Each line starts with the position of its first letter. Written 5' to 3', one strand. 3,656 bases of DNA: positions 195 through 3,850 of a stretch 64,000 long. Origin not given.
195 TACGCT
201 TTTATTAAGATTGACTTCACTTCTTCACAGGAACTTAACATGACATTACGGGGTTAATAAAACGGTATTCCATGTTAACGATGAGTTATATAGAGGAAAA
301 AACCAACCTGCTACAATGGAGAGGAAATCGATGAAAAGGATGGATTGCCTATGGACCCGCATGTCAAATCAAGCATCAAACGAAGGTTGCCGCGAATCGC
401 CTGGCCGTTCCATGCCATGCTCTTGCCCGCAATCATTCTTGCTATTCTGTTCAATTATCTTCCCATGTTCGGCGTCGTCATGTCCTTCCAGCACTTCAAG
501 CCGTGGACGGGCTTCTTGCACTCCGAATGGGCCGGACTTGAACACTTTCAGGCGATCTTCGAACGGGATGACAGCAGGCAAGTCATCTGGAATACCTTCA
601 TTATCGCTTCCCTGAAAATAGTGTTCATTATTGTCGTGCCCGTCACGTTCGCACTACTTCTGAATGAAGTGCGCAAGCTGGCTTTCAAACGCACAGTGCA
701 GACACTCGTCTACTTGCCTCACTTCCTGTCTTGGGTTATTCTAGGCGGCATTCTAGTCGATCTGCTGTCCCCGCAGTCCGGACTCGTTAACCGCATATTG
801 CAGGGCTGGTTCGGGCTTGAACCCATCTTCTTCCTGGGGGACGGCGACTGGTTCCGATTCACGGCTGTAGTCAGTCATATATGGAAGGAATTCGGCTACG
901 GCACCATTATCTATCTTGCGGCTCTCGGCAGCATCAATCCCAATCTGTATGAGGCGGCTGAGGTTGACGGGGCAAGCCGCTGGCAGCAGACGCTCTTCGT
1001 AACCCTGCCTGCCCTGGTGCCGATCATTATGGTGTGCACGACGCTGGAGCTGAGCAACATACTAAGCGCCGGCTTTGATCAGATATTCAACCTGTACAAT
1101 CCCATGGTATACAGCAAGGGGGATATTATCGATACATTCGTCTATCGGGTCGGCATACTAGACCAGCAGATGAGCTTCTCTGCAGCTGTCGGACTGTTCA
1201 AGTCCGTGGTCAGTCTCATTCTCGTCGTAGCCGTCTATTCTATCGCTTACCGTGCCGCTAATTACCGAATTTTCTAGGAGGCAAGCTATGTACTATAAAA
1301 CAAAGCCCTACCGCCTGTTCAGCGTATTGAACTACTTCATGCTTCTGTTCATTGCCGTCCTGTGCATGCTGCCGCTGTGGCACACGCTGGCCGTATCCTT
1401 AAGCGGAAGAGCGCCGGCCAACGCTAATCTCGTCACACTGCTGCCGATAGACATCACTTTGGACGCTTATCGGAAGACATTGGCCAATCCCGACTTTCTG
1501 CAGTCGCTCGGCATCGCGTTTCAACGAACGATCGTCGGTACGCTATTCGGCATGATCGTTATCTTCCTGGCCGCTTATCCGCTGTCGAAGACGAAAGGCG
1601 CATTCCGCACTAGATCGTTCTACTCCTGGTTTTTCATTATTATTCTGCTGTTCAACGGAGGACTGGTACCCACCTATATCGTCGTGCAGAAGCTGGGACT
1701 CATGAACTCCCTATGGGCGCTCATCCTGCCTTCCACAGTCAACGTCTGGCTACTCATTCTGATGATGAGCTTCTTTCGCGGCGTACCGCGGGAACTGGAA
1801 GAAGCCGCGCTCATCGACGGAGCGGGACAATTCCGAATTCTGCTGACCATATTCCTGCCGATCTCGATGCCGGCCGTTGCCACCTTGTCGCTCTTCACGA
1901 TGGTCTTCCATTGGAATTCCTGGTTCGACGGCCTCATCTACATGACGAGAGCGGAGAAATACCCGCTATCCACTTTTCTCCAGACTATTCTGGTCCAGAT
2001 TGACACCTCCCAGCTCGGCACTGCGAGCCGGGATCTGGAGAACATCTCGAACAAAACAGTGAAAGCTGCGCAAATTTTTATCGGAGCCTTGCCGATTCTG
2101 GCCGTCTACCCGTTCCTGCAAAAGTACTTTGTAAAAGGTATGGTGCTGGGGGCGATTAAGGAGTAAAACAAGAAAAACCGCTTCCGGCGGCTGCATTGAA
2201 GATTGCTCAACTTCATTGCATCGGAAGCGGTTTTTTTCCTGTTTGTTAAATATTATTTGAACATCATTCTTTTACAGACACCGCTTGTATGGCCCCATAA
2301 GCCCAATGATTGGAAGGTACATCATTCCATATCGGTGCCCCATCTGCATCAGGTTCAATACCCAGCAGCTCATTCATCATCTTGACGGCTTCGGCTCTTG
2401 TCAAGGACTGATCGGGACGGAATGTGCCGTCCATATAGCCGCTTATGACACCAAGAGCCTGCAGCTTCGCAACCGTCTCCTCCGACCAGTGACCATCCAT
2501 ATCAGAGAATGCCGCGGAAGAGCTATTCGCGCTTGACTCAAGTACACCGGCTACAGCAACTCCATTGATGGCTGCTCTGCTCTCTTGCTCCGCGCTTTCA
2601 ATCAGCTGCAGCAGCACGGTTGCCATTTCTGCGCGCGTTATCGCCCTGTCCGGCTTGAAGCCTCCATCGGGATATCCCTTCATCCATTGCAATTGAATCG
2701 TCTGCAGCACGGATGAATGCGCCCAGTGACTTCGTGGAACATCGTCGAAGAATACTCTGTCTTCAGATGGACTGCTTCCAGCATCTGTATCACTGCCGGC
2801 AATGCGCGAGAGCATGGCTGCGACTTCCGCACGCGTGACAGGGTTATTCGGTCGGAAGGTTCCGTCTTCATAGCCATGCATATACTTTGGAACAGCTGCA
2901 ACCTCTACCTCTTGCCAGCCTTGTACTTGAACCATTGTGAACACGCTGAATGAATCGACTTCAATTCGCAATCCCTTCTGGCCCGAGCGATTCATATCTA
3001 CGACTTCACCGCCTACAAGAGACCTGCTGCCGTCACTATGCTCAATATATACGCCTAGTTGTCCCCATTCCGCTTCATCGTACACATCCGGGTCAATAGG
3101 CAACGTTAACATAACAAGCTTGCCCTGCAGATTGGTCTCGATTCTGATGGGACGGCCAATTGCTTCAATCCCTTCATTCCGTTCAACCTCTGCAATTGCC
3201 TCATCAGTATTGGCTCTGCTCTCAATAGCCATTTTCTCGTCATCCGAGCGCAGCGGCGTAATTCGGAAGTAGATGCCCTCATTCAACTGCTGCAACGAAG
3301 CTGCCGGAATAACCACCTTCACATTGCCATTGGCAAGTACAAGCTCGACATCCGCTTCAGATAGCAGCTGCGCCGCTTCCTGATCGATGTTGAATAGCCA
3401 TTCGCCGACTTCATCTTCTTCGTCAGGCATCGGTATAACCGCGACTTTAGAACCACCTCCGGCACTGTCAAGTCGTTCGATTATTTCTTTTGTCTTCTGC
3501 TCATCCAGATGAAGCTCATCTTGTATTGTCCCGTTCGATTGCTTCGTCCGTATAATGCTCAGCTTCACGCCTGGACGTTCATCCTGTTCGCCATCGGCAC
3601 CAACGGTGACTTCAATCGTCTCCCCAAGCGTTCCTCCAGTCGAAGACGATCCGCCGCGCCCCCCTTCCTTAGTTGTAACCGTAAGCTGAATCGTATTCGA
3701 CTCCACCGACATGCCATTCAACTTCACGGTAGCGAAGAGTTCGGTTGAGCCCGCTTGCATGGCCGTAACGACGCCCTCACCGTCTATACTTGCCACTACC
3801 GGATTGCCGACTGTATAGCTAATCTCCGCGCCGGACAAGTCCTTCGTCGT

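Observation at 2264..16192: Paralogous beta-propeller pair (one giant and S-layer-anchored, one cytoplasmic) in a sugar-uptake locus that has no recognisable glycoside hydrolase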

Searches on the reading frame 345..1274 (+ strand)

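Call 7: search_protein_families(library=pfam, proteins=[window:345-1274:+], max_evalue=0.001)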
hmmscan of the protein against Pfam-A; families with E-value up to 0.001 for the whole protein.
window:345-1274:+ (310 aa): 1 family
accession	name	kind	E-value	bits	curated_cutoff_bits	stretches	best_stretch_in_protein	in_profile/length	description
PF00528.27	BPD_transp_1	-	1.1e-11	45.3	26.4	1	96-296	2-174/184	Binding-protein-dependent transport system inner membrane component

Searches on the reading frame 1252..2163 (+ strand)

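Call 7: search_protein_families(library=pfam, proteins=[window:1252-2163:+], max_evalue=0.001)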
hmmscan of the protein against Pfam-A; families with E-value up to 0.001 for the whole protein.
window:1252-2163:+ (304 aa): 1 family
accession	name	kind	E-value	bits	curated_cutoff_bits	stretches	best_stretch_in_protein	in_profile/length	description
PF00528.27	BPD_transp_1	-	3.4e-06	27.3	26.4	1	113-297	34-182/184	Binding-protein-dependent transport system inner membrane component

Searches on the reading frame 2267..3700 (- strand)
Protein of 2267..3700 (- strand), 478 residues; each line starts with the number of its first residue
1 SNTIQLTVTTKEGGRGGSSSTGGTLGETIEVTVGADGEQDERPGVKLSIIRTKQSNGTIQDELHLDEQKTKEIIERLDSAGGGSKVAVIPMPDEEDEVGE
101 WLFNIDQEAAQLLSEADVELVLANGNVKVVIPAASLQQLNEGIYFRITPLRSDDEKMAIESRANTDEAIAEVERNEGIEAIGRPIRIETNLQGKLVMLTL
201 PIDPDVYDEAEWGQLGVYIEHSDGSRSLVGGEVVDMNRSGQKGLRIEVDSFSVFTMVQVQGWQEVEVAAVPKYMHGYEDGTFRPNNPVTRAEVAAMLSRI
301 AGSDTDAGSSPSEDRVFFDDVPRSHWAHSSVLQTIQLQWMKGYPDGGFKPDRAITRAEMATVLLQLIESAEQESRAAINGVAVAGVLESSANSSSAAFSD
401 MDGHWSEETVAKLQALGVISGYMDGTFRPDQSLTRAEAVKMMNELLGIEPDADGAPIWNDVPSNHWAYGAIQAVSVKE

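Call 66: search_protein_families(library=pfam, proteins=[window:2267-3700:-], max_evalue=0.01)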
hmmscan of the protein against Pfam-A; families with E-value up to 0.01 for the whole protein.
window:2267-3700:- (478 aa): 1 family
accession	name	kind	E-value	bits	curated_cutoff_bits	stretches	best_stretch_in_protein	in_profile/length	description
PF00395.25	SLH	-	1.1e-39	134.5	20.8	3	398-438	2-43/44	S-layer homology domain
